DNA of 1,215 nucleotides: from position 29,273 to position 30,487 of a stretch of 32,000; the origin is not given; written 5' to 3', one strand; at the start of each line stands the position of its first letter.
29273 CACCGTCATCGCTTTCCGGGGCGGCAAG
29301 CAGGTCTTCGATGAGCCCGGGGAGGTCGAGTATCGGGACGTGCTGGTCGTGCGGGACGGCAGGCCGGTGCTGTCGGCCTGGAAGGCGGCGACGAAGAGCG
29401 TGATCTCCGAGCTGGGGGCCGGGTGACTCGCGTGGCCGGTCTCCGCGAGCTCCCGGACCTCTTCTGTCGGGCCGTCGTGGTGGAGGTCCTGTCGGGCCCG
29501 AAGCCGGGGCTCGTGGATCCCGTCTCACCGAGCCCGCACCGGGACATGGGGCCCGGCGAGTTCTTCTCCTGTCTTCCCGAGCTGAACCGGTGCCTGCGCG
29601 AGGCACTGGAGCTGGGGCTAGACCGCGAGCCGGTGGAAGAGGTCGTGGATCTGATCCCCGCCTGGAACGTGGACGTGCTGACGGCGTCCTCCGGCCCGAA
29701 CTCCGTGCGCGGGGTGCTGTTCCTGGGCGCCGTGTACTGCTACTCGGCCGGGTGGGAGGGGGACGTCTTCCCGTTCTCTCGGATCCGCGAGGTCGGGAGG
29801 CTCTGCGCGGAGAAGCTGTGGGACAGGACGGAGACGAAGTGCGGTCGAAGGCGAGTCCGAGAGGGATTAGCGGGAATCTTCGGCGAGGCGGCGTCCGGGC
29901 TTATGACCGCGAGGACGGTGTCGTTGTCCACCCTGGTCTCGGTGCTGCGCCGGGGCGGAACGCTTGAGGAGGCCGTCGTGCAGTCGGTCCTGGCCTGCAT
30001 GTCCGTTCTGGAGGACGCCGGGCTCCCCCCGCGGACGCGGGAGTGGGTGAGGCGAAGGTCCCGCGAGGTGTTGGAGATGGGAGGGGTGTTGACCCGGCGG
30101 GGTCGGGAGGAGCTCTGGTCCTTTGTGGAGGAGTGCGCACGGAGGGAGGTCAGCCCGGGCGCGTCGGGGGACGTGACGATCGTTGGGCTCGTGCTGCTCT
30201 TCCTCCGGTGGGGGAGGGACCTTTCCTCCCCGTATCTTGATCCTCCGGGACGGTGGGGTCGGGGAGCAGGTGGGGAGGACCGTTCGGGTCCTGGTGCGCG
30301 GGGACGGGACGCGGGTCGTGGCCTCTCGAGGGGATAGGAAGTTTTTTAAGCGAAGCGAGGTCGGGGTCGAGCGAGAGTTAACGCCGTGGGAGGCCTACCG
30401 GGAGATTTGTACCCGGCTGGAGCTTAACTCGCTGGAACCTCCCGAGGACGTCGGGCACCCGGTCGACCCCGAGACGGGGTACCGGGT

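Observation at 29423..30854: CitG-like synthase followed by an MdcG/CitX-like nucleotidyltransferase-fold protein, with no citrate lyase or malonate decarboxylase genes in this window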

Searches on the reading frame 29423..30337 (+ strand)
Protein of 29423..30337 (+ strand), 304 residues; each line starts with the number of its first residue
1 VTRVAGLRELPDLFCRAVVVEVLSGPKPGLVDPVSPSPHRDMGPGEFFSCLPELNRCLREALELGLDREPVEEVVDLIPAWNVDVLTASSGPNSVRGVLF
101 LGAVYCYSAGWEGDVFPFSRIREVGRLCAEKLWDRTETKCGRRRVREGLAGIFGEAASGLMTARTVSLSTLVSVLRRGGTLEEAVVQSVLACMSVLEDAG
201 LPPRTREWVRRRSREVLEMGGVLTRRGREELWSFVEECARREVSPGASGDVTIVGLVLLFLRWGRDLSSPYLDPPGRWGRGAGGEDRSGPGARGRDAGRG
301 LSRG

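Call 3: search_protein_families(library=pfam, proteins=[window:29423-30337:+], max_evalue=1)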
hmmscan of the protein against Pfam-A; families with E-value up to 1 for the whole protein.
window:29423-30337:+ (304 aa): 1 family
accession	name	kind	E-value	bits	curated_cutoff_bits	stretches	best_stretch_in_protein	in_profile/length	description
PF01874.21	CitG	-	2.4e-31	109.9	27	1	13-258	3-283/284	ATP:dephospho-CoA triphosphoribosyl transferase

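Call 4: search_protein_families(library=ncbifam, proteins=[window:29423-30337:+], max_evalue=1)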
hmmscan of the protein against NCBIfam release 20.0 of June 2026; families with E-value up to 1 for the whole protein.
window:29423-30337:+ (304 aa): 4 families
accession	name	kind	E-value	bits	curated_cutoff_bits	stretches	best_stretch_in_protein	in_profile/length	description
TIGR03132.1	malonate_mdcB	equivalog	3.7e-25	88.9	282.35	1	9-254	3-264/272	triphosphoribosyl-dephospho-CoA synthase MdcB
TIGR03125.1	citrate_citG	equivalog_domain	2.6e-22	79.6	272.3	1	11-259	4-273/275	triphosphoribosyl-dephospho-CoA synthase CitG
NF002315.0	PRK01237.1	equivalog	2.2e-20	73.1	280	1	9-258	16-278/291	triphosphoribosyl-dephospho-CoA synthase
NF007503.0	PRK10096.1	equivalog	7.9e-15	54.9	477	1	11-258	22-289/292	triphosphoribosyl-dephospho-CoA synthase CitG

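Call 12: find_homologous_proteins(query=window:29423-30337:+, max_evalue=0.00001)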
Query window:29423-30337:+ (304 aa): 15 proteins with E <= 0.00001 among 8000 candidates.
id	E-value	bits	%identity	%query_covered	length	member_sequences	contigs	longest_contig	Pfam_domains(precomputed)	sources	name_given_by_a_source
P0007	1.6e-197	673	100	100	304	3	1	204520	PF01874.22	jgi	-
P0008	4.2e-150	518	81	90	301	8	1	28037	PF01874.22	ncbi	-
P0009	1.5e-123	430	67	96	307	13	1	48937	PF01874.22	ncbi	ncbi:triphosphoribosyl-dephospho-CoA synthase [Methanopyrus sp.]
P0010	3.2e-119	416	65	97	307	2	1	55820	PF01874.22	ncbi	ncbi:triphosphoribosyl-dephospho-CoA synthase [Methanopyrus sp.]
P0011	6.5e-76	274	51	97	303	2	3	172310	PF01874.22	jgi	-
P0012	4.1e-75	271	51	88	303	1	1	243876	PF01874.22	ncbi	-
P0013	5.7e-72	261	49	91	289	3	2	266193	PF01874.22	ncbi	-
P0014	2.3e-10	58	25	81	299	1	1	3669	PF01874.22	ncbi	-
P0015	8.6e-10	57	26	81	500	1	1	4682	PF03802.20,PF01874.22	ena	-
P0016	7.5e-9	54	27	90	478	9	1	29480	PF03802.20,PF01874.22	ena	-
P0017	1.5e-7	49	25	77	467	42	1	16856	PF03802.20,PF01874.22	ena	-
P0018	1.2e-6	46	28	81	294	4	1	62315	PF01874.22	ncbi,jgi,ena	jgi:triphosphoribosyl-dephospho-CoA synthase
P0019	2.4e-6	45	27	80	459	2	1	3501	PF03802.20,PF01874.22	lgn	-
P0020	2.6e-6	45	28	81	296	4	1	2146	PF01874.22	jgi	jgi:triphosphoribosyl-dephospho-CoA synthase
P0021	7.6e-6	44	28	81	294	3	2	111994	PF01874.22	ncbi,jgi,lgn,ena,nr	ncbi:MAG: triphosphoribosyl-dephospho-CoA synthase MdcB [Betaproteobacteria bacterium HGW-Betaproteo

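Call 20: find_encoding_contigs(protein=P0021, flank=8000, max_places=2)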
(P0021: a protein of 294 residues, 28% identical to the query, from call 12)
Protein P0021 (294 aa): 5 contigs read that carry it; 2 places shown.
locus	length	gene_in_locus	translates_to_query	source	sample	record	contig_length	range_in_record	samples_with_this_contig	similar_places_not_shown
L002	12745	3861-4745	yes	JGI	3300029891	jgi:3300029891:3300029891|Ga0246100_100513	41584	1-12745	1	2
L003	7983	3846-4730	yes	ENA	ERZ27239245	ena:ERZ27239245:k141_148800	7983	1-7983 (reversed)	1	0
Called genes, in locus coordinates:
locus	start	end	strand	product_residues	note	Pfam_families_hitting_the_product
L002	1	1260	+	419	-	PF16957:Mal_decarbox_Al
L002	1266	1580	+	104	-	PF06857:ACP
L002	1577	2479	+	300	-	PF01039:Carboxyl_trans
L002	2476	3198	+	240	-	PF06833:MdcE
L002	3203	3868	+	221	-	PF20866:MdcG_N, PF10620:MdcG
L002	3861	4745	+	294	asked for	PF01874:CitG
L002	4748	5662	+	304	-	PF00698:Acyl_transf_1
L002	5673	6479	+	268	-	PF01925:TauE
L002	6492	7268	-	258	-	PF00378:ECH_1, PF16113:ECH_2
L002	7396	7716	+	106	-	PF04341:DUF485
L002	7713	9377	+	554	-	PF00474:SSF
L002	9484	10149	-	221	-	PF00392:GntR, PF07729:FCD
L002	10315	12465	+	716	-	PF01642:MM_CoA_mutase, PF02310:B12-binding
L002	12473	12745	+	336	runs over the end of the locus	PF03308:MeaB, PF02492:cobW (faint)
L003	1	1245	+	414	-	?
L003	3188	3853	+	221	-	PF20866:MdcG_N, PF10620:MdcG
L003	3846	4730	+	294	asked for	PF01874:CitG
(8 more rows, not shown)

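Call 41: find_related_loci(query=A4, collection=genome_contigs, flank=6000)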
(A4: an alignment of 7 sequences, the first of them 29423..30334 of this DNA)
Query A4 (304 aa) in genome_contigs; peptide patterns used: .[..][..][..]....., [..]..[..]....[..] (x = any residue, [..] = any of these).
68 stretches matched a pattern; 3 encode a relative of the query (tblastn E <= 1e-3); 3 distinct loci.
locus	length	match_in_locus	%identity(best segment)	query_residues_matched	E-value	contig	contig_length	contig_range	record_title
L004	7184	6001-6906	81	1-302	2e-145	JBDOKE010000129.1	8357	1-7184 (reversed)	MAG: Methanobacteriota archaeon isolate FK190211_WC_175_metabat1_scaf2bin.007 NODE_1133_length_8357_cov_4.060267, whole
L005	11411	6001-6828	83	3-278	2e-137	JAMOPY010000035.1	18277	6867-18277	MAG: Methanobacteriota archaeon isolate 4559-240_metabat2_scaf2bin.008 4559-240_scaffold_52_c1, whole genome shotgun seq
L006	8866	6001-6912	49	6-300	3e-80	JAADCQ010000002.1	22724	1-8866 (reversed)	MAG: Methanopyri archaeon isolate L_MaxBin.003 contig-127_1913, whole genome shotgun sequence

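Call 42: find_homologous_proteins(query=A4, max_evalue=1)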
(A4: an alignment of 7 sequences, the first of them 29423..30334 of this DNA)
Query A4 (7 sequences) (304 aa, profile of the alignment): 248 proteins with E <= 1 among 8000 candidates; the best 120 are listed.
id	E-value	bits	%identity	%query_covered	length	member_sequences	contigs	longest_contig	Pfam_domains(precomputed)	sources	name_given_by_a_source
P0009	2.6e-165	567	67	96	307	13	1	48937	PF01874.22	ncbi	ncbi:triphosphoribosyl-dephospho-CoA synthase [Methanopyrus sp.]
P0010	1.5e-163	561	65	97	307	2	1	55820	PF01874.22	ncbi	ncbi:triphosphoribosyl-dephospho-CoA synthase [Methanopyrus sp.]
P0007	4.4e-161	553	100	100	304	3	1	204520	PF01874.22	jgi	-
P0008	1.7e-160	551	81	90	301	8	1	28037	PF01874.22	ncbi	-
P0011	5.4e-154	530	51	97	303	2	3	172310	PF01874.22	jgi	-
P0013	1.2e-152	525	49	91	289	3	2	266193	PF01874.22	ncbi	-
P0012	5.2e-150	517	51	88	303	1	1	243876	PF01874.22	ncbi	-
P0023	3.7e-24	103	25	85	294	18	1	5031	PF01874.22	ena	-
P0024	1.9e-22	98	28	81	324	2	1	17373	PF01874.22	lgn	-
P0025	2.0e-22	98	27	83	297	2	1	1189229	PF01874.22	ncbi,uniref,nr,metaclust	ncbi:triphosphoribosyl-dephospho-CoA synthase CitG [Natronincola ferrireducens]|uniref:Probable 2-(5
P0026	3.5e-22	97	28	78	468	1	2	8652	PF03802.20,PF01874.22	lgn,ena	-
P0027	8.6e-22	96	27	83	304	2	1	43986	PF01874.22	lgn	-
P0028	1.1e-21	95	31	76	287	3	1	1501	PF01874.22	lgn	-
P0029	5.0e-21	93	31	81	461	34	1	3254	PF03802.20,PF01874.22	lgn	-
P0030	7.0e-21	93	29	81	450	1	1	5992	PF03802.20,PF01874.22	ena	-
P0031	8.9e-21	92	27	81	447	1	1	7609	PF03802.20,PF01874.22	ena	-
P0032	9.7e-20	89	24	84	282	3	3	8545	PF01874.22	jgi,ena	-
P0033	1.8e-19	88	26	80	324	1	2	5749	PF01874.22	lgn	-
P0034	2.6e-19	87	29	83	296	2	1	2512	PF01874.22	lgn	-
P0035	3.1e-19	87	28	81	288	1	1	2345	PF01874.22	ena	-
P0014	1.5e-18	85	25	81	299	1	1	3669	PF01874.22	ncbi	-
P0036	1.9e-18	85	28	83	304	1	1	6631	PF01874.22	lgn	-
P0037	2.4e-18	84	28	80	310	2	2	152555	PF01874.22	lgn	-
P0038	3.3e-18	84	28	81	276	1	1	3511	PF01874.22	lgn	-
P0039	3.3e-18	84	27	81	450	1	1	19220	PF03802.20,PF01874.22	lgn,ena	-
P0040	4.2e-18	83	25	82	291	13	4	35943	PF01874.22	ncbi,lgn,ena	-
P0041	5.0e-18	83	29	77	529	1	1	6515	PF10620.16,PF20866.4,PF01874.22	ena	-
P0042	6.2e-18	83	26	82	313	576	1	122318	PF01874.22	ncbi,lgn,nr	ncbi:triphosphoribosyl-dephospho-CoA synthase CitG [Vibrio cholerae]|nr:triphosphoribosyl-dephospho-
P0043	6.8e-18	83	24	83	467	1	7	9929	PF03802.20,PF01874.22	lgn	-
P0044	2.7e-17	81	28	80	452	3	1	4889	PF03802.20,PF01874.22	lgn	-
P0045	2.8e-17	81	28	80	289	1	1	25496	PF01874.22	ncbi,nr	ncbi:triphosphoribosyl-dephospho-CoA synthase CitG [Lachnospiraceae bacterium OttesenSCG-928-D06]|nr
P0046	3.1e-17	81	26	83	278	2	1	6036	PF01874.22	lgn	-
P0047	4.0e-17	80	27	80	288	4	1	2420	PF01874.22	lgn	-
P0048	6.1e-17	80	30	78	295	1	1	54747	PF01874.22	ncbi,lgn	ncbi:MAG: triphosphoribosyl-dephospho-CoA synthase MdcB [Pseudomonadota bacterium]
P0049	6.9e-17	80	27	87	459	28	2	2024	PF03802.20,PF01874.22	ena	-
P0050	8.1e-17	79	27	35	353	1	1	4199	PF01874.22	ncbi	-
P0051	1.2e-16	79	26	78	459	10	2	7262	PF03802.20,PF01874.22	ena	-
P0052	2.1e-16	78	28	81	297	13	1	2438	PF01874.22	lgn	-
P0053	3.1e-16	77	28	78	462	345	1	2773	PF03802.20,PF01874.22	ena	-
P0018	3.4e-16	77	28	81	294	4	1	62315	PF01874.22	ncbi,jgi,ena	jgi:triphosphoribosyl-dephospho-CoA synthase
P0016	3.5e-16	77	27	90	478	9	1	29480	PF03802.20,PF01874.22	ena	-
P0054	4.9e-16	77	29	68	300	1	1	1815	PF01874.22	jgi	jgi:triphosphoribosyl-dephospho-CoA synthase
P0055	5.6e-16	77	25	82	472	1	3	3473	PF03802.20,PF01874.22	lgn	-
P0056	5.8e-16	76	29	80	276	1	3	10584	PF01874.22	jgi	jgi:triphosphoribosyl-dephospho-CoA synthase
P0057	6.5e-16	76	28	84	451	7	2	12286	PF03802.20,PF01874.22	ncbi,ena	-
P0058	6.6e-16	76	27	76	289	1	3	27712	PF01874.22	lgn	-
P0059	8.0e-16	76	25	78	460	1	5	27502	PF03802.20,PF01874.22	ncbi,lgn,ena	-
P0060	8.4e-16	76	30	62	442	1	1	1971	PF03802.20,PF01874.22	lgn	-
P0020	1.2e-15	75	28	81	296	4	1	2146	PF01874.22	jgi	jgi:triphosphoribosyl-dephospho-CoA synthase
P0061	1.6e-15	75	22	85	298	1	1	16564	PF01874.22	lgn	-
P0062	1.7e-15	75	28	82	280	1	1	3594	PF01874.22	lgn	-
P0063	2.2e-15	75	29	80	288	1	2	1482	PF01874.22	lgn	-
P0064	2.2e-15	75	26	80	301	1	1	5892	PF01874.22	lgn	-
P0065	3.9e-15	74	29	82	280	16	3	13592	PF01874.22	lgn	-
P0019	4.6e-15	74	27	80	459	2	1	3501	PF03802.20,PF01874.22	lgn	-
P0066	6.9e-15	73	27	80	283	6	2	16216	PF01874.22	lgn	-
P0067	9.2e-15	73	26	80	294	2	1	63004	PF01874.22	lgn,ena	-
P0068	1.0e-14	72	33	63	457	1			PF03802.20,PF01874.22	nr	nr:citrate lyase holo-[acyl-carrier protein] synthase [Propionibacterium sp.]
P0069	1.0e-14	72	26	81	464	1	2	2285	PF03802.20,PF01874.22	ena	-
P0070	1.6e-14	72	25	81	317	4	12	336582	PF01874.22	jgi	jgi:triphosphoribosyl-dephospho-CoA synthase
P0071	1.9e-14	72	30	68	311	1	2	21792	PF01874.22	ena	-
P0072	1.9e-14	72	30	81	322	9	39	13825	PF01874.22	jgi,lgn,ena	jgi:triphosphoribosyl-dephospho-CoA synthase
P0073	2.3e-14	71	21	82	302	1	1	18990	PF01874.22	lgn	-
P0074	2.6e-14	71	25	80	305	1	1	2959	PF01874.22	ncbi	ncbi:MAG: triphosphoribosyl-dephospho-CoA synthase MdcB [Sphingomonadaceae bacterium]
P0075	4.0e-14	70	26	86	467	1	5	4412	PF03802.20,PF01874.22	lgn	-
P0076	4.2e-14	70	28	81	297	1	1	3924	PF01874.22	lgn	-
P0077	5.0e-14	70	25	85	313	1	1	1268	PF01874.22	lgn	-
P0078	5.3e-14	70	23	82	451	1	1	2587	PF03802.20,PF01874.22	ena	-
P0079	6.1e-14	70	22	83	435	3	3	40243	PF03802.20,PF01874.22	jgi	-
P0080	6.6e-14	70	23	80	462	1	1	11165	PF03802.20,PF01874.22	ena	-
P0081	6.8e-14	70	26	86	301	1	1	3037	PF01874.22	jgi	-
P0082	7.0e-14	70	24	80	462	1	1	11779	PF03802.20,PF01874.22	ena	-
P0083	8.1e-14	69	27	83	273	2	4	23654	PF01874.22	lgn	-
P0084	8.8e-14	69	23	80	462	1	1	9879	PF03802.20,PF01874.22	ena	-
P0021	1.1e-13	69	28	81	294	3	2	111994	PF01874.22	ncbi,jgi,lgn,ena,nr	ncbi:MAG: triphosphoribosyl-dephospho-CoA synthase MdcB [Betaproteobacteria bacterium HGW-Betaproteo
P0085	1.6e-13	68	25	65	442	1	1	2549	PF03802.20,PF01874.22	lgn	-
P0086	1.6e-13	68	27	80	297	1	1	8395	PF01874.22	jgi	jgi:triphosphoribosyl-dephospho-CoA synthase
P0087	2.1e-13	68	24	80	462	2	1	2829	PF03802.20,PF01874.22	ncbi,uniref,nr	ncbi:triphosphoribosyl-dephospho-CoA synthase CitG [Weissella confusa]|uniref:triphosphoribosyl-deph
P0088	2.1e-13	68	24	79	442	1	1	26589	PF03802.20,PF01874.22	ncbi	-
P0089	2.5e-13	68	26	78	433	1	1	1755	PF03802.20,PF01874.22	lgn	-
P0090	2.7e-13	68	29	81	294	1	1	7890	PF01874.22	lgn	-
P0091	2.7e-13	68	24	80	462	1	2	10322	PF03802.20,PF01874.22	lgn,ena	-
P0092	3.0e-13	68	28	81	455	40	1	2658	PF03802.20,PF01874.22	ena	-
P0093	3.4e-13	67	23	80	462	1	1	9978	PF03802.20,PF01874.22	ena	-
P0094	4.1e-13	67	23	85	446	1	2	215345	PF03802.20,PF01874.22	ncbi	-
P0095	5.1e-13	67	23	80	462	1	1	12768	PF03802.20,PF01874.22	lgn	-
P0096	5.2e-13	67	27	81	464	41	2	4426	PF03802.20,PF01874.22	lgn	-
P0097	5.4e-13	67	28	81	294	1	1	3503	PF01874.22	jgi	jgi:triphosphoribosyl-dephospho-CoA synthase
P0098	5.8e-13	67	24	80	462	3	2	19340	PF03802.20,PF01874.22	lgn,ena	-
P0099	5.9e-13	67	24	80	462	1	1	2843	PF03802.20,PF01874.22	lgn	-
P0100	6.9e-13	66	32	63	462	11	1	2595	PF03802.20,PF01874.22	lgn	-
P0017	7.2e-13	66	25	77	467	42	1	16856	PF03802.20,PF01874.22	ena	-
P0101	8.0e-13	66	24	80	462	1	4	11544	PF03802.20,PF01874.22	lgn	-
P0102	9.1e-13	66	30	82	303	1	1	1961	PF01874.22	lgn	-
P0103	9.9e-13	66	24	80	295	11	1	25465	PF01874.22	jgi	-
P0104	1.1e-12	66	24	79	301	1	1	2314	PF01874.22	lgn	-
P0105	1.1e-12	66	26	81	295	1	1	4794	PF01874.22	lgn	-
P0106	1.2e-12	66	29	62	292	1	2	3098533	PF01874.22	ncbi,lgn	ncbi:MAG: triphosphoribosyl-dephospho-CoA synthase MdcB [Rhizomicrobium sp.]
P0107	1.4e-12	65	24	87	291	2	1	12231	PF01874.22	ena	-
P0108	1.4e-12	65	27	82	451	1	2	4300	PF03802.20,PF01874.22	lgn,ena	-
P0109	1.5e-12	65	25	85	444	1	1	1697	PF03802.20,PF01874.22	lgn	-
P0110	2.7e-12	64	30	78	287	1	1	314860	PF01874.22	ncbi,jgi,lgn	jgi:triphosphoribosyl-dephospho-CoA synthase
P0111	3.1e-12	64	22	83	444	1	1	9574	PF03802.20,PF01874.22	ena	-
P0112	3.4e-12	64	25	81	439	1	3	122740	PF03802.20,PF01874.22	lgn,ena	-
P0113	4.1e-12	64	24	83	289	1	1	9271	PF01874.22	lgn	-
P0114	4.2e-12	64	26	84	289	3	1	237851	PF01874.22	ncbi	ncbi:triphosphoribosyl-dephospho-CoA synthase [Furfurilactobacillus sp. WILCCON 0119]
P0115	4.7e-12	64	25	80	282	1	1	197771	PF01874.22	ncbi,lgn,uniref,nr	ncbi:triphosphoribosyl-dephospho-CoA synthase [Secundilactobacillus folii]|uniref:Probable 2-(5''-tr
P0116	4.9e-12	64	26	83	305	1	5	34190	PF01874.22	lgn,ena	-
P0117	5.5e-12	63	25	77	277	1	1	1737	PF01874.22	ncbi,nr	ncbi:MAG TPA: triphosphoribosyl-dephospho-CoA synthase MdcB [Telluria sp.]|nr:triphosphoribosyl-deph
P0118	6.7e-12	63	27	77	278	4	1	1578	PF01874.22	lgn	-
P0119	7.0e-12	63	27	82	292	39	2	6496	PF01874.22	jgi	jgi:triphosphoribosyl-dephospho-CoA synthase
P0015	7.3e-12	63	26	81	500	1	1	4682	PF03802.20,PF01874.22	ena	-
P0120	7.7e-12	63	26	78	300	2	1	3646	PF01874.22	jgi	jgi:triphosphoribosyl-dephospho-CoA synthase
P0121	8.3e-12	63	24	84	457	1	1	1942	PF03802.20,PF01874.22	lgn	-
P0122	1.0e-11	63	29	84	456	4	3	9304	PF03802.20,PF01874.22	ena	-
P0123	1.1e-11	62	23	81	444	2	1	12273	PF03802.20,PF01874.22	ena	-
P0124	1.4e-11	62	25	80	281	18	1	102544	PF01874.22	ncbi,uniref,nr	ncbi:triphosphoribosyl-dephospho-CoA synthase [Secundilactobacillus collinoides]|uniref:Probable 2-(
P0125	1.8e-11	62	25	63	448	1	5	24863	PF03802.20,PF01874.22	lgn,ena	-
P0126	2.0e-11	62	25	83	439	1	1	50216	PF03802.20,PF01874.22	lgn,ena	-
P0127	2.8e-11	61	25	77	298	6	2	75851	PF01874.22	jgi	jgi:triphosphoribosyl-dephospho-CoA synthase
